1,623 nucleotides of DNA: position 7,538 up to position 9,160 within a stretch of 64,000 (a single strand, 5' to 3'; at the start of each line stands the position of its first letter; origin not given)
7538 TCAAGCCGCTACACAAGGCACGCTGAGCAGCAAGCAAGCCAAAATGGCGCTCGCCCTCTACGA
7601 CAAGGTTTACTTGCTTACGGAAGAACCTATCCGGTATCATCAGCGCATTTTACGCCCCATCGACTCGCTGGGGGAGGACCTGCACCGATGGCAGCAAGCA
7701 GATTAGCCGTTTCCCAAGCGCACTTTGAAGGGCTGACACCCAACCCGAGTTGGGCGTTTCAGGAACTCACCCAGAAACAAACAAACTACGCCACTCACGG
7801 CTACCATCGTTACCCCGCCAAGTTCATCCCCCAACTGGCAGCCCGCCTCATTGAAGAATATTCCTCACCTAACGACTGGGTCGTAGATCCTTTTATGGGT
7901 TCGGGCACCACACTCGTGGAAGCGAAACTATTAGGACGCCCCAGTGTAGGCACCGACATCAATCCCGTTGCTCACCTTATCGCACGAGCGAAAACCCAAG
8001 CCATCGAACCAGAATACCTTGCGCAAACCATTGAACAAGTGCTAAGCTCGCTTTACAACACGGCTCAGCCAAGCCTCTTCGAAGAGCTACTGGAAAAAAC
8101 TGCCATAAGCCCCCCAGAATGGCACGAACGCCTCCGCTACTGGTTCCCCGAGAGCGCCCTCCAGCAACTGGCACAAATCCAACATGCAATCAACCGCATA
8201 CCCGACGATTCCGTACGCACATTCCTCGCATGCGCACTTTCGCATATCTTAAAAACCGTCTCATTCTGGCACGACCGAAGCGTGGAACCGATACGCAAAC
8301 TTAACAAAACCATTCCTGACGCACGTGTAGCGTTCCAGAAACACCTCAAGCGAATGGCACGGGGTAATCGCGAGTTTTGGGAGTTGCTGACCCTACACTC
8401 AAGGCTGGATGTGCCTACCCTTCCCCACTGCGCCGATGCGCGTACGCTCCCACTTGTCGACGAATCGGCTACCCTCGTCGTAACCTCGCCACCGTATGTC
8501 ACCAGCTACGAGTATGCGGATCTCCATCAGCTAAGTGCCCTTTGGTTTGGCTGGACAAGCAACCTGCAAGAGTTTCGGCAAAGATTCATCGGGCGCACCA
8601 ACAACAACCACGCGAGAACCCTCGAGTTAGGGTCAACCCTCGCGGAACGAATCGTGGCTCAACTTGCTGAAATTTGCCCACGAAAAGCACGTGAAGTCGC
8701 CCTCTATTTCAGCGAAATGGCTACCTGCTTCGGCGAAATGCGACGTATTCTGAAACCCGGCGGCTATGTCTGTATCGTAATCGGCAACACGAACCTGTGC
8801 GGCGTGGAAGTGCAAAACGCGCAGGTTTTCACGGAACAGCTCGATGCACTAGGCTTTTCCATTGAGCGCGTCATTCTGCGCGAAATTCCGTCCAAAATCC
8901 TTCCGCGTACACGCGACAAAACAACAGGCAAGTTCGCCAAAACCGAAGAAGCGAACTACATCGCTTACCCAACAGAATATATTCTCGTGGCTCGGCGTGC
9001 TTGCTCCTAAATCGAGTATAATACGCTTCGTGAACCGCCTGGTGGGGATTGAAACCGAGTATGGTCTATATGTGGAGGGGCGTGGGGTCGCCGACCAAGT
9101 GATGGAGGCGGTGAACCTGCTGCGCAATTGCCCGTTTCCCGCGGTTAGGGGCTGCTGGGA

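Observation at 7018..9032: R-M cassette bracketed by a 17-bp direct repeat, apparently inserted into the promoter/start of the Dop-like gene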

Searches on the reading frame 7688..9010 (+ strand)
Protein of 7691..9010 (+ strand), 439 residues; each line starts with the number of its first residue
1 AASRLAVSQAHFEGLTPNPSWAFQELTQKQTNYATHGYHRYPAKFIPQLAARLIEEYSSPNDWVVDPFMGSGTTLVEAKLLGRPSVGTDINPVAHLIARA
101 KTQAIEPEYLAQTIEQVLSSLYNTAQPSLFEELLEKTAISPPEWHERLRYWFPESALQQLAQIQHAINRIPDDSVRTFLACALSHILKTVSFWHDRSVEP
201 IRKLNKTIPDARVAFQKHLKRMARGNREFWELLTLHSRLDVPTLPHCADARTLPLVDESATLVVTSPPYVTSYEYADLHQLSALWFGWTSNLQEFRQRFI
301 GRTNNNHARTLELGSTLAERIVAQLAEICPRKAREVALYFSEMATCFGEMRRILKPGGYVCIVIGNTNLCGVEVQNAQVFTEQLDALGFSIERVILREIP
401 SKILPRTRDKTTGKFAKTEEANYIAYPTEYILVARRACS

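Call 6: search_protein_families(library=pfam, proteins=[window:7691-9010:+], max_evalue=0.01)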
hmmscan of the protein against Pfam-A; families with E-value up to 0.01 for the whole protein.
window:7691-9010:+ (439 aa): 4 families
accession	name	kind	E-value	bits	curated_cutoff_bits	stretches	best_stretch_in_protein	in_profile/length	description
PF01555.25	N6_N4_Mtase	-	5.9e-26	92.2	26.7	2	17-97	140-218/221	DNA methylase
PF08241.18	Methyltransf_11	-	3.2e-06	28.1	21.2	0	334-362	67-95/95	Methyltransferase domain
PF01170.24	UPF0020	-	1.1e-05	25.6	22.3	1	42-86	9-54/197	RMKL-like, methyltransferase domain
PF13649.12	Methyltransf_25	-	0.003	18.6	27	0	342-358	81-97/97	Methyltransferase domain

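Call 8: find_encoding_contigs(protein=window:7691-9010:+, flank=8000, max_places=6)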
Protein window:7691-9010:+ (439 aa): no gene with exactly this product is on record in the collection.

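Call 12: find_homologous_proteins(query=window:7691-9010:+)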
Query window:7691-9010:+ (439 aa): 6279 proteins with E <= 0.001 among 8000 candidates; the best 120 are listed.
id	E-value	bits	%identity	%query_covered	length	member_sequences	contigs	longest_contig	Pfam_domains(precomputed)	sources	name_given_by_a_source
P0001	3.1e-297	1003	100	100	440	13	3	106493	PF01170.25,PF08241.19,PF01555.25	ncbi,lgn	-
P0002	1.1e-247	840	84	100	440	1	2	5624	PF01170.25,PF08241.19,PF01555.25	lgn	-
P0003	4.7e-198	676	70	97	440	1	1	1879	PF01170.25,PF01555.25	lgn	-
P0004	6.7e-198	676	69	100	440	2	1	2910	PF01170.25,PF01555.25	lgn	-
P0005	1.7e-197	674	69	99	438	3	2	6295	PF01170.25,PF01555.25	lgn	-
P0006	2.9e-197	674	68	99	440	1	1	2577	PF01170.25,PF01555.25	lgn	-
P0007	4.9e-196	670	70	97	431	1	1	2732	PF01170.25,PF01555.25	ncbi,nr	ncbi:MAG: site-specific DNA-methyltransferase [Fimbriimonadales bacterium]|nr:site-specific DNA-meth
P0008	2.5e-194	664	69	99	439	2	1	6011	PF01170.25,PF01555.25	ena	-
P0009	1.7e-192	658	69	97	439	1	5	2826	PF01170.25,PF01555.25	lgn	-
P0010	3.3e-192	657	68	97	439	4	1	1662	PF01170.25,PF08241.19,PF01555.25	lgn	-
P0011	1.7e-191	655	69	97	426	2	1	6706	PF01170.25,PF01555.25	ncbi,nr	ncbi:MAG: site-specific DNA-methyltransferase [Fimbriimonadales bacterium]|nr:site-specific DNA-meth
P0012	2.2e-191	654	69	99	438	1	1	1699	PF01170.25,PF01555.25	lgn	-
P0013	5.5e-189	646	68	97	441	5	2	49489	PF01170.25,PF08241.19,PF01555.25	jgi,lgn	jgi:DNA modification methylase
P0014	1.8e-188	645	68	99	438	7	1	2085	PF01170.25,PF01555.25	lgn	-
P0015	4.0e-188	644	67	97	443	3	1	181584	PF01170.25,PF01555.25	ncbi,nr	ncbi:MAG: DNA methyltransferase C1 [Fimbriimonadales bacterium]|nr:MAG: DNA methyltransferase C1 [Fi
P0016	6.6e-187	640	66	97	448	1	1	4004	PF01170.25,PF01555.25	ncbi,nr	ncbi:hypothetical protein HRbin36_02559 [bacterium HR36]|nr:hypothetical protein HRbin36_02559 [bact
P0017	3.0e-184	631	66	97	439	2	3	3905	PF01555.25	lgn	-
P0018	2.2e-182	625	65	99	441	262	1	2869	PF01170.25,PF08241.19,PF01555.25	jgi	-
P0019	3.1e-179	614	66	97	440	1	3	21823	PF13649.13,PF01170.25,PF08241.19,PF01555.25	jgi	jgi:DNA modification methylase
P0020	3.6e-179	614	66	97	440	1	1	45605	PF13649.13,PF01170.25,PF08241.19,PF01555.25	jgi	jgi:DNA modification methylase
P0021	3.7e-178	611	65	97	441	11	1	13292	PF13649.13,PF01170.25,PF08241.19,PF01555.25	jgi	jgi:DNA modification methylase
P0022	4.6e-178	610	64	97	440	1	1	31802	PF01555.25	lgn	-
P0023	6.9e-178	610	66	96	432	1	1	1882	PF01170.25,PF01555.25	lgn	-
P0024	7.1e-178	610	65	99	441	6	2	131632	PF01170.25,PF08241.19,PF01555.25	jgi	jgi:DNA modification methylase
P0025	8.4e-178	610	65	96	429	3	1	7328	PF01170.25,PF08241.19,PF01555.25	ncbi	-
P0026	4.7e-177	607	66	97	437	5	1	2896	PF01170.25,PF01555.25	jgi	jgi:DNA modification methylase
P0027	5.8e-177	607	63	97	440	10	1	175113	PF01555.25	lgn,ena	-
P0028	3.6e-176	604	63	99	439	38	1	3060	PF01170.25,PF01555.25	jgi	jgi:DNA modification methylase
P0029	3.8e-176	604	63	97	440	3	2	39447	PF01170.25,PF01555.25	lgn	-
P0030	1.8e-175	602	62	97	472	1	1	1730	PF01170.25,PF01555.25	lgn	-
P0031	7.8e-175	600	63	97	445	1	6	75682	PF01170.25,PF01555.25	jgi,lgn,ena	-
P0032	5.0e-174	597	65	97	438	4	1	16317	PF01170.25,PF08241.19,PF01555.25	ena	-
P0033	4.8e-173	594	64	97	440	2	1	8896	PF01170.25,PF01555.25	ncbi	-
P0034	8.5e-173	593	63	96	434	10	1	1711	PF01170.25,PF01555.25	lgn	-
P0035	2.5e-172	592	63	96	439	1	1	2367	PF01170.25,PF01555.25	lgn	-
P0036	2.5e-171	588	63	97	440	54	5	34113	PF01170.25,PF08241.19,PF01555.25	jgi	jgi:DNA modification methylase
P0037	3.4e-171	588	63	97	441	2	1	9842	PF01170.25,PF01555.25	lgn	-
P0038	4.6e-168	578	60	98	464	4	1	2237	PF01170.25,PF01555.25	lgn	-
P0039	4.0e-165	568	60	97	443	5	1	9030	PF13649.13,PF01170.25,PF08241.19,PF01555.25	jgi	-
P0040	3.7e-163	561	61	97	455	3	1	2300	PF01555.25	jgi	jgi:DNA modification methylase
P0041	8.9e-163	560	67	86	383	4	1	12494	PF01170.25,PF08241.19,PF01555.25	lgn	-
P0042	5.3e-162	558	61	97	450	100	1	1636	PF01170.25,PF08241.19,PF01555.25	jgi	jgi:DNA modification methylase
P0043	3.2e-159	548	59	98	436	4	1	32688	PF01170.25,PF08241.19,PF01555.25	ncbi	-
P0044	1.3e-156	540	59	97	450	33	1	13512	PF01170.25,PF01555.25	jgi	jgi:DNA modification methylase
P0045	2.0e-156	539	58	97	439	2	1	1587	PF01170.25,PF01555.25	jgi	jgi:DNA modification methylase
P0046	5.3e-156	538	56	99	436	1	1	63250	PF01170.25,PF08241.19,PF01555.25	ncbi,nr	ncbi:MAG: DNA methyltransferase [Bacteroidia bacterium]|nr:DNA methyltransferase [Bacteroidia bacter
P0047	7.9e-153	527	56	99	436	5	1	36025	PF01170.25,PF08241.19,PF01555.25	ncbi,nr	ncbi:MAG: DNA methyltransferase [Bacteroidia bacterium]|nr:DNA methyltransferase [Bacteroidia bacter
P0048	2.3e-152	526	56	96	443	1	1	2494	PF01170.25,PF01555.25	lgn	-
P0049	5.0e-152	525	57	97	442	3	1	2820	PF01170.25,PF08241.19,PF01555.25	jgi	jgi:DNA modification methylase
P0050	6.9e-151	521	57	98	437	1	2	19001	PF13649.13,PF01170.25,PF08241.19,PF01555.25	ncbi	-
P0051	1.4e-150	520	55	98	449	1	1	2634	PF01170.25,PF01555.25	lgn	-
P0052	2.1e-150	519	55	97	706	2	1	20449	PF13847.13,PF02384.23,PF13649.13,PF01170.25,PF08241.19,PF01555.25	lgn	-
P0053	3.9e-150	518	55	97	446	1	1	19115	PF01170.25,PF01555.25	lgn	-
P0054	4.0e-150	518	57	97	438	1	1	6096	PF01170.25,PF08241.19,PF01555.25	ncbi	-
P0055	3.0e-148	512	56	97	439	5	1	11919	PF01170.25,PF01555.25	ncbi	-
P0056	4.0e-146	505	55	97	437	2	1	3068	PF01170.25,PF08241.19,PF01555.25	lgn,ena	-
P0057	4.7e-146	505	58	97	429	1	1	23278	PF01170.25,PF08241.19,PF01555.25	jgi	jgi:DNA modification methylase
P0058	5.9e-146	505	54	97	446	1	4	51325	PF01170.25,PF01555.25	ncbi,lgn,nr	ncbi:MAG: hypothetical protein HPY54_12050 [Chthonomonadetes bacterium]|nr:hypothetical protein [Cht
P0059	2.5e-144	499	57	97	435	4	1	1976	PF01170.25,PF01555.25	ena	-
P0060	5.5e-143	495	53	96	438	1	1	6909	PF13649.13,PF01170.25,PF08241.19,PF01555.25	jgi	jgi:DNA modification methylase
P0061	4.1e-142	492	55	97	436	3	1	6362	PF01170.25,PF01555.25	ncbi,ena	-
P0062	7.6e-142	491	56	97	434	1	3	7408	PF02086.22,PF01170.25,PF01555.25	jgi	-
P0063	2.5e-140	486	53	97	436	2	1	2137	PF01170.25,PF01555.25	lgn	-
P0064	2.7e-140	486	53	96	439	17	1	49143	PF01170.25,PF08241.19,PF01555.25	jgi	jgi:DNA modification methylase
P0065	3.0e-140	486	55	97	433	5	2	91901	PF01170.25,PF01555.25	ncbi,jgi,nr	ncbi:site-specific DNA-methyltransferase [Candidatus Poribacteria bacterium]|nr:site-specific DNA-me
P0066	6.9e-140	485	53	99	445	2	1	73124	PF01170.25,PF01555.25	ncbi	-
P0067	7.7e-140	485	53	97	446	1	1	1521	PF01170.25,PF01555.25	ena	-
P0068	1.6e-139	483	53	97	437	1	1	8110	PF01170.25,PF08241.19,PF01555.25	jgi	jgi:DNA modification methylase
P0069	1.8e-139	483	52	97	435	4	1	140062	PF01170.25,PF01555.25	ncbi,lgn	ncbi:MAG: site-specific DNA-methyltransferase [Bacteroidia bacterium]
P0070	1.9e-139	483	62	84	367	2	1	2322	PF08241.19,PF01555.25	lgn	-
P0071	1.6e-137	477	53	97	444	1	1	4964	PF01170.25,PF01555.25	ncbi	-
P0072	4.6e-137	475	53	99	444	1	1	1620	PF01170.25,PF01555.25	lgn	-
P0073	3.5e-136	472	53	98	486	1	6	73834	PF01170.25,PF01555.25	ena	-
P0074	2.7e-135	470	54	97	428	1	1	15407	PF01170.25,PF01555.25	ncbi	-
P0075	1.9e-134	467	54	96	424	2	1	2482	PF01170.25,PF01555.25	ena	-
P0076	3.0e-133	463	52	100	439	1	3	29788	PF01170.25,PF01555.25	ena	-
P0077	5.3e-133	462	52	99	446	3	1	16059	PF01170.25,PF01555.25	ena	-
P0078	7.1e-133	462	50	96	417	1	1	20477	PF02086.22,PF01170.25,PF08241.19,PF01555.25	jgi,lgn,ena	-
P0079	7.2e-133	462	53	97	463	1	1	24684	PF01170.25,PF01555.25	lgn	-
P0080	7.9e-133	461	53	97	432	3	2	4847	PF01170.25,PF01555.25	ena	-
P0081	8.5e-133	461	51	99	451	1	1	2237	PF01170.25,PF01555.25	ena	-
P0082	8.5e-133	461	53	97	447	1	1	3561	PF01170.25,PF01555.25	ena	-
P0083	8.7e-133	461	53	97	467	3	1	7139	PF01170.25,PF01555.25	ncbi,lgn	ncbi:MAG: DNA methyltransferase [Actinomycetota bacterium]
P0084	1.3e-132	461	52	97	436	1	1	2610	PF01555.25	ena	-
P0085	1.3e-132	461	52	97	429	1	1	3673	PF01170.25,PF01555.25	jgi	-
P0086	7.3e-132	458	52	97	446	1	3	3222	PF01170.25,PF01555.25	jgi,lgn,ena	-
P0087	9.9e-132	458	51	97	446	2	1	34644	PF01170.25,PF01555.25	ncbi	-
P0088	2.5e-131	456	52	98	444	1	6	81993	PF01555.25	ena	-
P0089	5.0e-131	456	52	98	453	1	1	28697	PF01170.25,PF08241.19,PF01555.25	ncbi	ncbi:MAG: DNA methyltransferase [bacterium]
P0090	5.0e-131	456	52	98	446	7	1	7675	PF01555.25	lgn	-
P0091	6.9e-131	455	51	97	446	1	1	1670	PF01170.25,PF01555.25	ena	-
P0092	7.3e-131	455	51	97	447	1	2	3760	PF01170.25,PF01555.25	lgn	-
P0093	8.0e-131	455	51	97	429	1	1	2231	PF01170.25,PF01555.25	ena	-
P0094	9.0e-130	451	51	95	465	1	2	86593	PF01170.25,PF01555.25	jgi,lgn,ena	-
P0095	1.7e-129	450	51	97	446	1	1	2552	PF01555.25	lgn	-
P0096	4.2e-129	449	52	97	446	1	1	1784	PF01170.25,PF01555.25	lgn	-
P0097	1.3e-128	448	52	97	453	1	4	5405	PF01555.25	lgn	-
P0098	1.7e-128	447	63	74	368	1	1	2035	PF01555.25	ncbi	ncbi:MAG: hypothetical protein ACK4UU_05185, partial [Fimbriimonadales bacterium]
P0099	2.2e-128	447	51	97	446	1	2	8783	PF01170.25,PF01555.25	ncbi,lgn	-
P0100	3.8e-128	446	52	97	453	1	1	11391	PF01555.25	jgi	-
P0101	4.5e-128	446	51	97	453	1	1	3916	PF01555.25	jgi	jgi:DNA modification methylase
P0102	4.9e-128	446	50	97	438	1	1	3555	PF01170.25,PF01555.25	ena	-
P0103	5.2e-128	446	50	97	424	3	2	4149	PF01170.25,PF01555.25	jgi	jgi:DNA modification methylase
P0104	6.5e-127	442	48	96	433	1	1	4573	PF01555.25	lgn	-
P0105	1.0e-126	441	50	97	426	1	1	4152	PF01170.25,PF01555.25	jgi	-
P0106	1.3e-126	441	51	97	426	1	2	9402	PF01170.25,PF08241.19,PF01555.25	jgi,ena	-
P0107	1.9e-126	440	51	97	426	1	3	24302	PF01170.25,PF08241.19,PF01555.25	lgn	-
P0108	2.1e-126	440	49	97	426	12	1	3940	PF01170.25,PF01555.25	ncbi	-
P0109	6.1e-126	439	71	63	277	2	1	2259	PF01555.25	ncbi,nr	ncbi:MAG: hypothetical protein NZM28_03710, partial [Fimbriimonadales bacterium]|nr:hypothetical pro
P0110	7.1e-126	439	50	97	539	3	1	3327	PF12728.14,PF00376.30,PF13411.13,PF01170.25,PF01555.25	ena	-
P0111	7.2e-126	439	50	98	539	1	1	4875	PF12728.14,PF00376.30,PF01555.25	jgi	-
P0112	8.6e-126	438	50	97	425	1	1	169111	PF01170.25,PF01555.25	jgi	jgi:DNA modification methylase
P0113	1.1e-125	438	51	97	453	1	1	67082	PF01555.25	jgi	-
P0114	1.9e-125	437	50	98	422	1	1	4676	PF01555.25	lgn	-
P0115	2.8e-125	437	50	97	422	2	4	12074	PF01170.25,PF01555.25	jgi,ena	-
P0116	3.0e-125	436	51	97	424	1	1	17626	PF01555.25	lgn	-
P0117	6.4e-125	435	51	97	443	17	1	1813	PF01170.25,PF01555.25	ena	-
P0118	6.9e-125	435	50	97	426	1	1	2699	PF01170.25,PF01555.25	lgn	-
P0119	7.7e-125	435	50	98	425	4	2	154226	PF01170.25,PF01555.25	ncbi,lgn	-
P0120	1.2e-124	434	50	97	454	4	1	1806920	PF01170.25,PF01555.25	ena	-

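Call 17: find_encoding_contigs(protein=P0002, flank=6000, max_places=4)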
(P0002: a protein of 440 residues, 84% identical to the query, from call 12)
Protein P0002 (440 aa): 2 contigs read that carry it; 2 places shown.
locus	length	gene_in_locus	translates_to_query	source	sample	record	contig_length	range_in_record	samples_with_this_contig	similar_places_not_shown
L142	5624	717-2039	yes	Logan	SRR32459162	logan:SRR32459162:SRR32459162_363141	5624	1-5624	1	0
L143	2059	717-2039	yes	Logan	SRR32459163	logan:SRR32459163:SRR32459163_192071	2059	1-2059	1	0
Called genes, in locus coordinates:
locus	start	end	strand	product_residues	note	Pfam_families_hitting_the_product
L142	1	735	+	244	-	?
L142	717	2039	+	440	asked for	PF01555:N6_N4_Mtase, PF01170:UPF0020 (faint), PF08241:Methyltransf_11 (faint)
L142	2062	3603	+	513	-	PF03136:Pup_ligase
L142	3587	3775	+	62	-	PF20513:UBact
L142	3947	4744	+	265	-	PF00227:Proteasome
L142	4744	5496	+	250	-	PF00227:Proteasome (weak)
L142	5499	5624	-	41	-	?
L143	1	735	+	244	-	?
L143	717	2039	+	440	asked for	PF01555:N6_N4_Mtase, PF01170:UPF0020 (faint), PF08241:Methyltransf_11 (faint)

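Call 18: find_encoding_contigs(protein=P0001, flank=6000, max_places=4)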
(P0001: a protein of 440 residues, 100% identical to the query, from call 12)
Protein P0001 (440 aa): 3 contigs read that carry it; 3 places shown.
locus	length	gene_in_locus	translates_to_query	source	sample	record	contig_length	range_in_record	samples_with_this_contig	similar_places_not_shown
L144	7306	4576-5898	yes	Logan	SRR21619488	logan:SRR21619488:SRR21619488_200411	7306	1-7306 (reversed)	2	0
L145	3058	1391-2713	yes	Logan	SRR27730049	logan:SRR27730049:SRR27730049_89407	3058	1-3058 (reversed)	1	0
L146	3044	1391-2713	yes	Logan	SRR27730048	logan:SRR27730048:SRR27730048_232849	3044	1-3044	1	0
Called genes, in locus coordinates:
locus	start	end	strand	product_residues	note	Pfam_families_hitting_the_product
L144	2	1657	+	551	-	?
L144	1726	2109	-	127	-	-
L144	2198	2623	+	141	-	PF00364:Biotin_lipoyl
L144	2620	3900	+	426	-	PF03447:NAD_binding_3, PF00742:Homoserine_dh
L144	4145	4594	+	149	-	PF18643:RE_BsaWI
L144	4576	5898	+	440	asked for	PF01555:N6_N4_Mtase, PF01170:UPF0020 (faint), PF08241:Methyltransf_11 (faint)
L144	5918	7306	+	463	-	?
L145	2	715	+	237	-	?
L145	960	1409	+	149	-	PF18643:RE_BsaWI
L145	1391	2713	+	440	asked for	PF01555:N6_N4_Mtase, PF01170:UPF0020 (faint), PF08241:Methyltransf_11 (faint)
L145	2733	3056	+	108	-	?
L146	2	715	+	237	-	?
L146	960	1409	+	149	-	PF18643:RE_BsaWI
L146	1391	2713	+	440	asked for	PF01555:N6_N4_Mtase, PF01170:UPF0020 (faint), PF08241:Methyltransf_11 (faint)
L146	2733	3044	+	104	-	?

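Call 19: find_encoding_contigs(protein=P0015, flank=6000, max_places=3)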
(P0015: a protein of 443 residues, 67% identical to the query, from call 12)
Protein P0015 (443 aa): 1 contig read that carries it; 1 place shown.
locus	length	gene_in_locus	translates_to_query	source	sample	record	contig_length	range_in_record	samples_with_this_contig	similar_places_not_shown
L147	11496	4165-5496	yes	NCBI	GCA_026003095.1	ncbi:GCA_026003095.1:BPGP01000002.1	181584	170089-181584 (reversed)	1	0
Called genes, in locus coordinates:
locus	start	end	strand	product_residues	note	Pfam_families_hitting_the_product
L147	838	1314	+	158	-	PF02481:DNA_processg_A (faint), PF18306:LDcluster4, PF03641:Lysine_decarbox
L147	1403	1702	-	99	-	PF00420:Oxidored_q2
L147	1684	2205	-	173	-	PF00499:Oxidored_q3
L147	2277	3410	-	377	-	PF00146:NADHdh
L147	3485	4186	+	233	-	PF18643:RE_BsaWI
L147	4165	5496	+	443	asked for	PF01555:N6_N4_Mtase, PF01170:UPF0020 (faint), PF01555:N6_N4_Mtase (weak)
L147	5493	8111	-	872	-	PF13086:AAA_11, PF13245:AAA_19 (faint), PF13604:AAA_30 (faint), PF01443:Viral_helicase1 (faint), PF13087:AAA_12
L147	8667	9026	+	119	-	-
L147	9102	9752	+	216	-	-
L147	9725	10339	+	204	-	PF07963:N_methyl (weak)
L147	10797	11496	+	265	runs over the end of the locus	PF05593:RHS_repeat (faint), PF25023:TEN_YD-shell (faint)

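Call 30: find_encoding_contigs(protein=P0011, flank=5000, max_places=2)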
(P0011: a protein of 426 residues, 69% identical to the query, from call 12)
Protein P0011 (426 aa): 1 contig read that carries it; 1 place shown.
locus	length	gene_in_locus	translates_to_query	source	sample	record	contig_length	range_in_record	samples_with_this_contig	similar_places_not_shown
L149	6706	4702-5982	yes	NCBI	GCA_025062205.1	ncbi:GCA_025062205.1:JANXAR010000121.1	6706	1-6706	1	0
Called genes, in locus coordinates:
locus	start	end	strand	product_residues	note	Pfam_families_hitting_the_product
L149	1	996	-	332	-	PF07690:MFS_1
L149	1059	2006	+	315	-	-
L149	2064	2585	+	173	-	PF00156:Pribosyltran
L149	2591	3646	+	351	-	PF01966:HD, PF13286:HD_assoc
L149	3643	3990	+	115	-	-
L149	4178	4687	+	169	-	PF18643:RE_BsaWI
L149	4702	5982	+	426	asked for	PF01555:N6_N4_Mtase, PF01170:UPF0020 (faint)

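Call 31: find_encoding_contigs(protein=P0005, flank=5000, max_places=2)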
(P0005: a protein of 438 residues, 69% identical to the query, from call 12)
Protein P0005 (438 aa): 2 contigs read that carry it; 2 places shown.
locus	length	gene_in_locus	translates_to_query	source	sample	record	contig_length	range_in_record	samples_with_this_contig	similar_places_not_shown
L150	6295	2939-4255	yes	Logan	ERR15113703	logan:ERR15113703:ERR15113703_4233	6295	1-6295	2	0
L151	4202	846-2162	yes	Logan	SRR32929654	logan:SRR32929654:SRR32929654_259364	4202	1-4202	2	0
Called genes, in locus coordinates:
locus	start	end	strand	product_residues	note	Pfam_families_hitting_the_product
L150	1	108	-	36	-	?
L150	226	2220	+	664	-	PF03030:H_PPase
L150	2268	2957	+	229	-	PF18643:RE_BsaWI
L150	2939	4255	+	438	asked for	PF01555:N6_N4_Mtase, PF01170:UPF0020 (faint)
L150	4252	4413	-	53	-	PF12002:MgsA_C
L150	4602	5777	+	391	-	-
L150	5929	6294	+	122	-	?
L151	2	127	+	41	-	?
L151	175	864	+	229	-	PF18643:RE_BsaWI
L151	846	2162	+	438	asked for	PF01555:N6_N4_Mtase, PF01170:UPF0020 (faint)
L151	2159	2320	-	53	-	PF12002:MgsA_C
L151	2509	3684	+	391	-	-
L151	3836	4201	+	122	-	?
